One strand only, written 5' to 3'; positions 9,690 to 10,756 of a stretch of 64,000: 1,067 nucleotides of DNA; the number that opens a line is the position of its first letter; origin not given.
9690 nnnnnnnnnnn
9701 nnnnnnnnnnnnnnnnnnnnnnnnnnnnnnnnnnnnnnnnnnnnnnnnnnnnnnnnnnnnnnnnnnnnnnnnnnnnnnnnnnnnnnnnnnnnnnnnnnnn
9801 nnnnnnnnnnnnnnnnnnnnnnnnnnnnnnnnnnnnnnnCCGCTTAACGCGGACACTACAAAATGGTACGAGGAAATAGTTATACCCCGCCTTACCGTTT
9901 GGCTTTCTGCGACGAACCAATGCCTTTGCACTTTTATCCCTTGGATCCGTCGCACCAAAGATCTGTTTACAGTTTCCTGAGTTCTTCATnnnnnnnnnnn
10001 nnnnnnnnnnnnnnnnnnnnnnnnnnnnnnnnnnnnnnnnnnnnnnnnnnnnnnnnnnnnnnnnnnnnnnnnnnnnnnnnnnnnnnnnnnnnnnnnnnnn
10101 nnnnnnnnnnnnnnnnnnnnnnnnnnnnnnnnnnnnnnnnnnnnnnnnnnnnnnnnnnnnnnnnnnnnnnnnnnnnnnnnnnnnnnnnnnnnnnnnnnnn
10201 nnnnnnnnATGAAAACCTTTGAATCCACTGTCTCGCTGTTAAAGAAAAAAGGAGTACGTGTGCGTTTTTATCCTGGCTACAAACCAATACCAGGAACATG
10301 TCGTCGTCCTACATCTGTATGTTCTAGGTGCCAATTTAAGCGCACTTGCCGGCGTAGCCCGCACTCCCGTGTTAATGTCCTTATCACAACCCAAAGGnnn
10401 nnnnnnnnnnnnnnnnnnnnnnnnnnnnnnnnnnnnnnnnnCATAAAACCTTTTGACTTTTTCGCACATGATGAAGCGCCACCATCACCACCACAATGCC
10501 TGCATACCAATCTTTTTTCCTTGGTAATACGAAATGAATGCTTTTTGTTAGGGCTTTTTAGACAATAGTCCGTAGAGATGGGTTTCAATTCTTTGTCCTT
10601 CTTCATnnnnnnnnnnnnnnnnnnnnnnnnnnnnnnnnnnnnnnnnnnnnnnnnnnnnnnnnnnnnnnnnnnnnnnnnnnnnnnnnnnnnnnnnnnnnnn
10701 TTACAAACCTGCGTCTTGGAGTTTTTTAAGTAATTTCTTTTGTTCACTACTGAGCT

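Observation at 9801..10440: Twin identical palindromic hairpins bracketing a GC-elevated non-coding segment and an Arg/Cys-rich mini-ORF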

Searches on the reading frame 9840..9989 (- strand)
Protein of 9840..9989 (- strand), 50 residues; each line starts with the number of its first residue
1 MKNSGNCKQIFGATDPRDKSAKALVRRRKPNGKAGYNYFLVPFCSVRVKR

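Call 41: search_protein_families(library=phrogs, max_evalue=1, proteins=[window:9840-9989:-])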
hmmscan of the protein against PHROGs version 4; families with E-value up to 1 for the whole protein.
seq(50 aa): 0 families

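Call 42: search_protein_families(library=ncbifam, max_evalue=1, proteins=[window:9840-9989:-])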
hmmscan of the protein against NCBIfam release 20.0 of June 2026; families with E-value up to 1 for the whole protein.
seq(50 aa): 0 families

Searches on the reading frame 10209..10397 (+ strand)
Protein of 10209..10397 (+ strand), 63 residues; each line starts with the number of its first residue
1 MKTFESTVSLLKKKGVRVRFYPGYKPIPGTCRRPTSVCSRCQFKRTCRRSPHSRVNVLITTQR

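Call 10: find_encoding_contigs(protein=window:10209-10397:+, flank=5000)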
Protein window:10209-10397:+ (63 aa): no gene with exactly this product is on record in the collection.

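Call 18: find_homologous_proteins(query=window:10209-10397:+, max_evalue=10)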
Query window:10209-10397:+: no candidate shares three 5-residue words with the query. No homologue found.
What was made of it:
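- The word-based search found no homologue (call 18).
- Tried and rejected: The word-based search found none (call 18).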

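Call 21: search_protein_families(library=pfam, max_evalue=10, proteins=[window:10209-10397:+])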
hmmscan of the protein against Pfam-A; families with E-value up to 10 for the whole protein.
seq(63 aa): 0 families

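Call 38: search_protein_representatives(protein=window:10209-10397:+)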
Query: 63 residues. Proteins with E-value up to 0.001 (for the whole library): 1; up to 1e-10: 0; up to 1e-30: 0. The best 1 are listed.
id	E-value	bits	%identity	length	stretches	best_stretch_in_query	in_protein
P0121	4.2e-04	36.6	40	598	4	32-58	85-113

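Call 72: find_related_loci(query=window:10209-10397:+, collection=viral_contigs, flank=2000)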
Query window:10209-10397:+ (63 aa) in viral_contigs; peptide patterns used: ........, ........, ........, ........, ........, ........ (x = any residue, [..] = any of these).
23 stretches matched a pattern, but none encodes a relative of the query by tblastn (E <= 1e-3).
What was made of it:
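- Tried and rejected: Viral contigs gave none (call 72).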

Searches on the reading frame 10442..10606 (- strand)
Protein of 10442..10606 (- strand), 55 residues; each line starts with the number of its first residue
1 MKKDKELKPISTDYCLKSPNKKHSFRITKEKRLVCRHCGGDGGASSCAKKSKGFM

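Call 21: search_protein_families(library=pfam, max_evalue=10, proteins=[window:10442-10606:-])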
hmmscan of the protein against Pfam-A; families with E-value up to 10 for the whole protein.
seq(55 aa): 0 families

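Call 41: search_protein_families(library=phrogs, max_evalue=1, proteins=[window:10442-10606:-])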
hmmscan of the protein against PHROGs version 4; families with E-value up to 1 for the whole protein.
seq(55 aa): 3 families
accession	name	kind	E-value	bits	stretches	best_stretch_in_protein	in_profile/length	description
phrog_6491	-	unknown function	0.11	13.3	1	24-41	12-29/52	-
phrog_8876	-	unknown function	0.14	13.4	1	26-39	5-18/62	-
phrog_34440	-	unknown function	0.44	11.7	0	27-51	17-41/71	-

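Call 42: search_protein_families(library=ncbifam, max_evalue=1, proteins=[window:10442-10606:-])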
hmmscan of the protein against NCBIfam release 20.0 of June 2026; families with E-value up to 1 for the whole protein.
seq(55 aa): 1 family
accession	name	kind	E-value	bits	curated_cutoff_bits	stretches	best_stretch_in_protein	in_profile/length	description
NF038384.1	zinc_YnfU_fam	subfamily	0.083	12.5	36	1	23-39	29-45/52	YnfU family zinc-binding protein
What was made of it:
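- It matches no family (calls 21, 41, 42).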
